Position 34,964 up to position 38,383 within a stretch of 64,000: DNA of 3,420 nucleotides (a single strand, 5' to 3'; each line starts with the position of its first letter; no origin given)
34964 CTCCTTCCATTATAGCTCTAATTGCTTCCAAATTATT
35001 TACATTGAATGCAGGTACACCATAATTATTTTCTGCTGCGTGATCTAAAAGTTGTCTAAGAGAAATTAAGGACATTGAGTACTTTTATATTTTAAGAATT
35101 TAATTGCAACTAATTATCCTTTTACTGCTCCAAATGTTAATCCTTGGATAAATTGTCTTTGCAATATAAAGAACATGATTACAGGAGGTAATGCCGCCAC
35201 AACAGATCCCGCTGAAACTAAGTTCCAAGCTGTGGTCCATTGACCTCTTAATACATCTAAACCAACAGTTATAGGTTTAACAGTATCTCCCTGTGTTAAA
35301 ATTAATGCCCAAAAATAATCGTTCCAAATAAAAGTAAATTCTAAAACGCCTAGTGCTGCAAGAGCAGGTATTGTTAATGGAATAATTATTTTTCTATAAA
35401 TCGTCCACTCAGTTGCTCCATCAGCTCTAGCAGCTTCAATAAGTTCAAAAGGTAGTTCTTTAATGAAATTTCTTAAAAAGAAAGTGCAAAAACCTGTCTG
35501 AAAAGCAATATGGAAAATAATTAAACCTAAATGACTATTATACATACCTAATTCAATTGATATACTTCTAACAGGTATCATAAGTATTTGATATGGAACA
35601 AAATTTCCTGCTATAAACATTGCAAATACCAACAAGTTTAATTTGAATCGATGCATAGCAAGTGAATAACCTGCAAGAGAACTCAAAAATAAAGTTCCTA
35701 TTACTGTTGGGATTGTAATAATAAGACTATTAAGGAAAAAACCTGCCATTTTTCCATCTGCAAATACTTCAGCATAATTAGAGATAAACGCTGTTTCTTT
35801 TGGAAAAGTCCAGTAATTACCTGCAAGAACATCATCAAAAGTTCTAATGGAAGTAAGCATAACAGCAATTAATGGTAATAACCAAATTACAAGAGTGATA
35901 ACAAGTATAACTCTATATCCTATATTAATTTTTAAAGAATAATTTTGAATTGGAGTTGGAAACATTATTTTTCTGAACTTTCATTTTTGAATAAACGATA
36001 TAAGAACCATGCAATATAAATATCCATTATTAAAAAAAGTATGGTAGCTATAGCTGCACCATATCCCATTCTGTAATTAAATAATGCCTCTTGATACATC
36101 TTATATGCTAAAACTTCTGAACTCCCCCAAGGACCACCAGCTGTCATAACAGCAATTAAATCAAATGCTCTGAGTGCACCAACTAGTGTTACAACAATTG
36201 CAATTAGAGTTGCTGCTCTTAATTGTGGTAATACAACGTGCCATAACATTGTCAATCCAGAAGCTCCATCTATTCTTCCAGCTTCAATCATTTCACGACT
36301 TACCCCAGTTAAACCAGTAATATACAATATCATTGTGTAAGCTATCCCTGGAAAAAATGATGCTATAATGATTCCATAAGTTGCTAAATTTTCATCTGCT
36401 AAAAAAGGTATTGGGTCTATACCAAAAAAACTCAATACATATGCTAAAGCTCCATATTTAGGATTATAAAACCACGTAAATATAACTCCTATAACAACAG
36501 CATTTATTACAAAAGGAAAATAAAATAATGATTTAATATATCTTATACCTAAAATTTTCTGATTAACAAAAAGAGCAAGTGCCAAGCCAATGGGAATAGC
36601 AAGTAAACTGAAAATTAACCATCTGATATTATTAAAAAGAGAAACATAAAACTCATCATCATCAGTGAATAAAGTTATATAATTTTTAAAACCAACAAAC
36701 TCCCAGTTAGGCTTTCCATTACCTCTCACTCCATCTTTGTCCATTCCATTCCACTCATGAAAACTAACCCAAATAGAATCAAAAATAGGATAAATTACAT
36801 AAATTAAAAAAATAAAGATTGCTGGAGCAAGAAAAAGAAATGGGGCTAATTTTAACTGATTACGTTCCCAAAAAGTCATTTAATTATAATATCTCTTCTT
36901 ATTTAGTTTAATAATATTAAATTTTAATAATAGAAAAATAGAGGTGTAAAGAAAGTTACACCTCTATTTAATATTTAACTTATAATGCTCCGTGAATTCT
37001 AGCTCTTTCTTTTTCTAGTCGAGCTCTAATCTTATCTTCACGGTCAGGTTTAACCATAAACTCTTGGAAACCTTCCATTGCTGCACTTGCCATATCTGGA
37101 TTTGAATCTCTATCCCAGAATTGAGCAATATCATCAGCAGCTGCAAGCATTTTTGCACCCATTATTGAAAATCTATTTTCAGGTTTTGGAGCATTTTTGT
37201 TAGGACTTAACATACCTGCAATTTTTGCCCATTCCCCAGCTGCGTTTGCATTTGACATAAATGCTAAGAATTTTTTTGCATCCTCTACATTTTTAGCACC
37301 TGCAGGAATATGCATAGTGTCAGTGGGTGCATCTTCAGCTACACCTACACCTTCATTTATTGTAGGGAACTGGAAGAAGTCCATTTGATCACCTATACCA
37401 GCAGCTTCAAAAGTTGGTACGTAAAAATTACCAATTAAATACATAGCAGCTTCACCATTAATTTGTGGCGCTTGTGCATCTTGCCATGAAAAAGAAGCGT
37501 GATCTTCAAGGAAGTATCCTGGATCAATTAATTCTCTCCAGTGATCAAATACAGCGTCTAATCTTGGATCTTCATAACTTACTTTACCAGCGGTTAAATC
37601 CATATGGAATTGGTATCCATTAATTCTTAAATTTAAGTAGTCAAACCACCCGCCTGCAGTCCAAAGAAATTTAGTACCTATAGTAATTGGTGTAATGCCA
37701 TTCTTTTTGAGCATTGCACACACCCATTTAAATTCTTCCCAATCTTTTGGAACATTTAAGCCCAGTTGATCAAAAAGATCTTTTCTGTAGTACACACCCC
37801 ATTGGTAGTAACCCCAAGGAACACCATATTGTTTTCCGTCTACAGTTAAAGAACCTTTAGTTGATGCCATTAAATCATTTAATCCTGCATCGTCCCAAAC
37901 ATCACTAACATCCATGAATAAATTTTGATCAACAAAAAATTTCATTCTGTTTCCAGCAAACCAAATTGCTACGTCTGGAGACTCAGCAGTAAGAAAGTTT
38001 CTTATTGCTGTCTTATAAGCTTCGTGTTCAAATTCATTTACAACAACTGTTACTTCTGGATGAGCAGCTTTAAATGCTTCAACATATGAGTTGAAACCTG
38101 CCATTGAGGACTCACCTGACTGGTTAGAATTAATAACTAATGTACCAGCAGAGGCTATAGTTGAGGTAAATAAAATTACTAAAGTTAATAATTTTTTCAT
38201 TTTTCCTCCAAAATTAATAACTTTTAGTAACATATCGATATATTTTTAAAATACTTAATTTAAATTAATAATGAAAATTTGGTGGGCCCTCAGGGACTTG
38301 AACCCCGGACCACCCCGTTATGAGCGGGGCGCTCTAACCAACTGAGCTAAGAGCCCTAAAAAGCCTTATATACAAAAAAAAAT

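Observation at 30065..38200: Eight-gene carbohydrate operon: ABC importer with no ATPase, fba, and a Gfo/Idh/MocA-AKR-TIM barrel-Gfo/Idh/MocA module with no kinase or regulator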

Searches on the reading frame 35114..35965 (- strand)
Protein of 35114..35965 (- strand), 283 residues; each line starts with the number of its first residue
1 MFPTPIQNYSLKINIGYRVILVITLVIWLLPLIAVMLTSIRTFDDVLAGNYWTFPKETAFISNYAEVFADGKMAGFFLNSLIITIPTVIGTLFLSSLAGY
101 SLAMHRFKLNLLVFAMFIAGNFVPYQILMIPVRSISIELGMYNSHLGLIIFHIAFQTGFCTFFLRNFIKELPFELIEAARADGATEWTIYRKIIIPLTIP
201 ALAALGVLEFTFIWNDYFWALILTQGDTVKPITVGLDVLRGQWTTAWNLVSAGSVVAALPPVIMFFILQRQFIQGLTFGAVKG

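Call 4: search_protein_families(library=pfam, proteins=[window:35114-35965:-])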
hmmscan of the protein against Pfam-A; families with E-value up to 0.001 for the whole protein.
window:35114-35965:- (283 aa): 1 family
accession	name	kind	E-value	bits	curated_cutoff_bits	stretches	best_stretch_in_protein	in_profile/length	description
PF00528.27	BPD_transp_1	-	9.1e-20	71.6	26.4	1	97-270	3-176/184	Binding-protein-dependent transport system inner membrane component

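Call 5: search_protein_families(library=ncbifam, proteins=[window:35114-35965:-])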
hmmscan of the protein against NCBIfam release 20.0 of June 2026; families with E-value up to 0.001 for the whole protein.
window:35114-35965:- (283 aa): 12 families
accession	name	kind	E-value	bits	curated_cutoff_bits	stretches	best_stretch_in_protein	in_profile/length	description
NF040932.1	ABC_arch_GlcU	equivalog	2.5e-45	155.2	340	1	18-277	6-265/272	glucose ABC transporter permease GlcU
NF008210.0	PRK10973.1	equivalog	2.7e-33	115.9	297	1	14-276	9-276/281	sn-glycerol-3-phosphate ABC transporter permease UgpE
NF008231.0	PRK10998.1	equivalog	9.2e-19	68.1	261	1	28-283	27-296/296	maltose ABC transporter permease MalG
NF007047.0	PRK09500.1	equivalog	6.9e-16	58.6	326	1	25-218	15-201/257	spermidine/putrescine ABC transporter permease PotC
NF011624.0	PRK15050.1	equivalog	1.1e-08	34.5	247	1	19-223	32-239/297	2-aminoethylphosphonate ABC transporter permease subunit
NF008049.0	PRK10782.1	subfamily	2.8e-06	27.2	212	1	73-204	22-148/217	methionine ABC transporter permease MetI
NF008232.0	PRK10999.1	equivalog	8.9e-06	24.7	392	1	167-227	397-457/520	maltose ABC transporter permease MalF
TIGR03226.1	PhnU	equivalog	2.3e-05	24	283.45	1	141-224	175-258/311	2-aminoethylphosphonate ABC transporter permease subunit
NF007044.0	PRK09497.1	equivalog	4.2e-05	23.1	348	0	24-266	14-269/285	spermidine/putrescine ABC transporter permease PotB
TIGR02139.1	permease_CysT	equivalog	4.5e-05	23.2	246.1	1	13-217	5-204/265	sulfate ABC transporter permease subunit CysT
TIGR01581.1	Mo_ABC_porter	hypoth_equivalog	0.00021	20.9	210.3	1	141-236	99-194/225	ABC transporter permease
NF040931.1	ABC_arch_GlcT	equivalog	0.00055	19.7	360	1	25-228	24-226/278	glucose ABC transporter permease GlcT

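Call 18: find_encoding_contigs(protein=window:35114-35965:-, flank=10000, max_places=10)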
Protein window:35114-35965:- (283 aa): no gene with exactly this product is on record in the collection.

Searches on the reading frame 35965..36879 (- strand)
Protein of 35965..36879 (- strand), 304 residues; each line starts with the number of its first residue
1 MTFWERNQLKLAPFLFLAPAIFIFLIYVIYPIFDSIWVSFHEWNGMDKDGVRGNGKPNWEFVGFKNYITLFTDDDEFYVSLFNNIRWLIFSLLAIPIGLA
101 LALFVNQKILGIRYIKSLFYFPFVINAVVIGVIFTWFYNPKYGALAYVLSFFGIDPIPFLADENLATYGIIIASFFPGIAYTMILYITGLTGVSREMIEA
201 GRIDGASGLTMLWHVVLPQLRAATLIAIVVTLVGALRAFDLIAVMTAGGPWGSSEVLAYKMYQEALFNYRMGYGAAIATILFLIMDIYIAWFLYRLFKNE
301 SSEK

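Call 4: search_protein_families(library=pfam, proteins=[window:35965-36879:-])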
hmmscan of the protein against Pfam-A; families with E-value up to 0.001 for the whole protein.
window:35965-36879:- (304 aa): 1 family
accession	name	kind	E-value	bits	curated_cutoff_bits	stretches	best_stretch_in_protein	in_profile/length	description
PF00528.27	BPD_transp_1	-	2.7e-13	50.5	26.4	1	94-295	1-176/184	Binding-protein-dependent transport system inner membrane component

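Call 5: search_protein_families(library=ncbifam, proteins=[window:35965-36879:-])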
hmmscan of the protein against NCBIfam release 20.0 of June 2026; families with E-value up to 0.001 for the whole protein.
window:35965-36879:- (304 aa): 14 families
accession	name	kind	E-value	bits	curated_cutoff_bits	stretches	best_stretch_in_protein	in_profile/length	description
NF007852.0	PRK10561.1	equivalog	2.1e-29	103.3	335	1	10-287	11-279/295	sn-glycerol-3-phosphate ABC transporter permease UgpA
NF040931.1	ABC_arch_GlcT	equivalog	2e-22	80.2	360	1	18-290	3-265/278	glucose ABC transporter permease GlcT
NF008232.0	PRK10999.1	equivalog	2e-13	49.9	392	1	61-286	264-505/520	maltose ABC transporter permease MalF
TIGR02141.1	modB_ABC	equivalog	3.3e-11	43.2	182.6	1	92-287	12-199/208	molybdate ABC transporter permease subunit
TIGR01581.1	Mo_ABC_porter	hypoth_equivalog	6.2e-11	42.2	210.3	1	88-284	34-218/225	ABC transporter permease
TIGR00969.1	3a0106s02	subfamily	5.6e-09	35.8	240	1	85-284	68-258/272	sulfate ABC transporter permease subunit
TIGR02140.1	permease_CysW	equivalog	2.6e-08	33.7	329.1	1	63-284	32-244/261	sulfate ABC transporter permease subunit CysW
TIGR02139.1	permease_CysT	equivalog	3.6e-07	30.1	246.1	1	78-284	50-247/265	sulfate ABC transporter permease subunit CysT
NF008620.0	PRK11602.1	equivalog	3.2e-06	26.6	442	1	90-287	72-263/291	sulfate/thiosulfate ABC transporter permease CysW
NF040932.1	ABC_arch_GlcU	equivalog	3.5e-06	26.9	340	1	168-292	134-259/272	glucose ABC transporter permease GlcU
NF011624.0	PRK15050.1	equivalog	7.8e-05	21.9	247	1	6-300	17-288/297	2-aminoethylphosphonate ABC transporter permease subunit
TIGR03262.1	PhnU2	equivalog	0.0001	21.1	593.25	1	60-283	36-244/546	putative 2-aminoethylphosphonate ABC transporter permease subunit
NF040839.1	tungstate_WtpB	equivalog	0.00052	19.7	340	1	88-285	54-237/251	tungstate ABC transporter permease WtpB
NF007963.0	PRK10683.1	equivalog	0.00054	19.4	489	1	64-295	83-308/317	putrescine ABC transporter permease PotH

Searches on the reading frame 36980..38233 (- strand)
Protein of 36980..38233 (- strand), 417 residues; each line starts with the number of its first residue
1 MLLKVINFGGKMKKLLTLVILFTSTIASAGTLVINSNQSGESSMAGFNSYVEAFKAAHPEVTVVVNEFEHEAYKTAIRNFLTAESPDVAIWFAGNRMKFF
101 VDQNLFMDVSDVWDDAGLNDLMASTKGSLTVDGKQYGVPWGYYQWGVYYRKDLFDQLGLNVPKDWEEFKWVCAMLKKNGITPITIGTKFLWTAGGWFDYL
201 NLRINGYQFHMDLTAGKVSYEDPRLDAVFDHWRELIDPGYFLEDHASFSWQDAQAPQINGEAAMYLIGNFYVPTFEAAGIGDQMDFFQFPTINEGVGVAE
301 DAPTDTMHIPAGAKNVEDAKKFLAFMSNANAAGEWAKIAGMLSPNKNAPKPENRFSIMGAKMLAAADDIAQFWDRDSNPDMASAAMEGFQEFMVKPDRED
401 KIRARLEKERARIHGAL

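Call 4: search_protein_families(library=pfam, proteins=[window:36980-38233:-])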
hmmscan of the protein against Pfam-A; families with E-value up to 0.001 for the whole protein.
window:36980-38233:- (417 aa): 2 families
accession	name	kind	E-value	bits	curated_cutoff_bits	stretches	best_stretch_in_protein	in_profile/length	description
PF01547.30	SBP_bac_1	-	8.3e-38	131.5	26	1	41-329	5-303/307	Bacterial extracellular solute-binding protein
PF13416.11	SBP_bac_8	-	3.4e-33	116.1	27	1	50-352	2-269/279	Bacterial extracellular solute-binding protein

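Call 5: search_protein_families(library=ncbifam, proteins=[window:36980-38233:-])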
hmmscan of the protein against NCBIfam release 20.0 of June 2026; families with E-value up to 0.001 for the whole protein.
window:36980-38233:- (417 aa): 3 families
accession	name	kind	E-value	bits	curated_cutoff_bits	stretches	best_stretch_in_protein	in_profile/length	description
TIGR03851.1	chitin_NgcE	equivalog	1.8e-18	66.8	399.65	1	105-397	115-425/450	N-acetylglucosamine/diacetylchitobiose ABC transporter substrate-binding protein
TIGR03850.1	bind_CPR_0540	equivalog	2.1e-16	59.6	299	1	45-347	48-365/437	carbohydrate ABC transporter substrate-binding protein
NF008211.0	PRK10974.1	equivalog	0.00085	18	411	0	34-181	29-187/439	sn-glycerol-3-phosphate ABC transporter substrate-binding protein UgpB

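Call 9: search_solved_structures(query=window:36980-38233:-, show_alignments=1, max_evalue=1e-10)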
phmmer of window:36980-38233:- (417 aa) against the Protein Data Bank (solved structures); distinct sequences matched with E-value up to 1e-10: 20.
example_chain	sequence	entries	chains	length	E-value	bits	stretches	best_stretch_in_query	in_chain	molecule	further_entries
3oo6_A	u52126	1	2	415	5e-60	206.9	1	29-400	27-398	ABC transporter binding protein AcbH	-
3oo9_A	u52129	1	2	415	1.5e-59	205.3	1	29-400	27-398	ABC transporter binding protein AcbH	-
3oo8_A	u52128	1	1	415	1.6e-59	205.2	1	29-400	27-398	ABC transporter binding protein AcbH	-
3oo7_A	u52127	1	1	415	4e-59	203.9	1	29-400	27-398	ABC transporter binding protein AcbH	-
3ooa_A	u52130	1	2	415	4.3e-59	203.8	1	29-400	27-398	ABC transporter binding protein AcbH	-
4g68_B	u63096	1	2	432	7.7e-29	104.1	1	30-301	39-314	ABC transporter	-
4g68_A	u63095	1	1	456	9.1e-29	103.9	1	29-301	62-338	ABC transporter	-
8xba_A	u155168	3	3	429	8.1e-22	81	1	16-380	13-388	XylA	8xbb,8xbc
7ehp_A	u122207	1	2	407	1.4e-21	80.2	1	80-305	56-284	chitin oligosaccahride binding protein NagB1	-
3vxb_A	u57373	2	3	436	1.1e-19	73.9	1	44-325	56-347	Putative sugar-binding lipoprotein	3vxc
3zkk_A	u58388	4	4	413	5.2e-18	68.4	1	43-204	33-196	XOS BINDING PROTEIN | PUTATIVE SUGAR TRANSPORTER SOLUTE-BINDING PROTEIN | SUGAR TRANSPORTER SOLUTE-BINDING PROTEIN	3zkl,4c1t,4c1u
7eho_A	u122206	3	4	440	1.1e-17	67.4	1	35-293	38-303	Chitin oligosaccharide binding protein NagB2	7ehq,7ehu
6fuv_A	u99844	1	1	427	3.1e-14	56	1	46-312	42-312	Solute Binding Protein, BlMnBP1 in complex with mannotriose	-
6i5v_A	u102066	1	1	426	1.4e-12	50.6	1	46-299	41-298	Solute Binding Protein, BlMnBP1 in complex with mannotrisoe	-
6i5w_A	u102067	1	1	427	1.6e-12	50.4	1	46-295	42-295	Solute Binding Protein BlMnBP1, Blac_00780 in complex with mannopentaose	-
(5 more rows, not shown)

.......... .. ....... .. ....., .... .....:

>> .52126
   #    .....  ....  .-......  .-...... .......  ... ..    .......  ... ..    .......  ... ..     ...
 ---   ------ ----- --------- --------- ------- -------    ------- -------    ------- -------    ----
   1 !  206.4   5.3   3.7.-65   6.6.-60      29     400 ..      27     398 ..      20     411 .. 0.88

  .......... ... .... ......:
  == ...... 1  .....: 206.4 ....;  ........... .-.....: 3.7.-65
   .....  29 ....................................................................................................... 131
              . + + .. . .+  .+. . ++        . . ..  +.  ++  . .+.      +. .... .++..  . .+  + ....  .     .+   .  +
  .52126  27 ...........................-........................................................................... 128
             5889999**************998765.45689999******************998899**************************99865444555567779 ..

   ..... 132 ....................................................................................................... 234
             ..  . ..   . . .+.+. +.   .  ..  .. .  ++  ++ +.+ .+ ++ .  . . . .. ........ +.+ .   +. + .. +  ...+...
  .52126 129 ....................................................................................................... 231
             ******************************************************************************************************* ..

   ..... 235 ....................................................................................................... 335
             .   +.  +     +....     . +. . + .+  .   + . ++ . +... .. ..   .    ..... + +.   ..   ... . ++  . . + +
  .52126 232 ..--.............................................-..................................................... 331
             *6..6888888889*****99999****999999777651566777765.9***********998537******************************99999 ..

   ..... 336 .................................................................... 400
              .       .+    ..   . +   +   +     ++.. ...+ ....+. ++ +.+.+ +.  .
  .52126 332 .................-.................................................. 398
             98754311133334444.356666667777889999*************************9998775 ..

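Call 15: search_solved_structures(query=window:36980-38233:-, max_evalue=0.01)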
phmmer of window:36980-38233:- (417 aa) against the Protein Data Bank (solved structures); distinct sequences matched with E-value up to 0.01: 56.
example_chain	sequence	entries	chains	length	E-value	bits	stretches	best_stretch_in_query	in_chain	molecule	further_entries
3oo6_A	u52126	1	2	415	5e-60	206.9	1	29-400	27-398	ABC transporter binding protein AcbH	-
3oo9_A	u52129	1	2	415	1.5e-59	205.3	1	29-400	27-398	ABC transporter binding protein AcbH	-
3oo8_A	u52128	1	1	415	1.6e-59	205.2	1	29-400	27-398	ABC transporter binding protein AcbH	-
3oo7_A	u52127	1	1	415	4e-59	203.9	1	29-400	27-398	ABC transporter binding protein AcbH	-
3ooa_A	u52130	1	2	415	4.3e-59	203.8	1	29-400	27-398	ABC transporter binding protein AcbH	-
4g68_B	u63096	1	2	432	7.7e-29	104.1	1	30-301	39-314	ABC transporter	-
4g68_A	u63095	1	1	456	9.1e-29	103.9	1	29-301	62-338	ABC transporter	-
8xba_A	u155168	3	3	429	8.1e-22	81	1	16-380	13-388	XylA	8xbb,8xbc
7ehp_A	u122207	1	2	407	1.4e-21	80.2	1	80-305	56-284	chitin oligosaccahride binding protein NagB1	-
3vxb_A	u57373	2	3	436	1.1e-19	73.9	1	44-325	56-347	Putative sugar-binding lipoprotein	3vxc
3zkk_A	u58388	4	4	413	5.2e-18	68.4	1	43-204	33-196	XOS BINDING PROTEIN | PUTATIVE SUGAR TRANSPORTER SOLUTE-BINDING PROTEIN | SUGAR TRANSPORTER SOLUTE-BINDING PROTEIN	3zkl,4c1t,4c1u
7eho_A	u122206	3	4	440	1.1e-17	67.4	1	35-293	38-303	Chitin oligosaccharide binding protein NagB2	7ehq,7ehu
6fuv_A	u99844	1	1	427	3.1e-14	56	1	46-312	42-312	Solute Binding Protein, BlMnBP1 in complex with mannotriose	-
6i5v_A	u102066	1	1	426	1.4e-12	50.6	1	46-299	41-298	Solute Binding Protein, BlMnBP1 in complex with mannotrisoe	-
6i5w_A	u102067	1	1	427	1.6e-12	50.4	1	46-295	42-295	Solute Binding Protein BlMnBP1, Blac_00780 in complex with mannopentaose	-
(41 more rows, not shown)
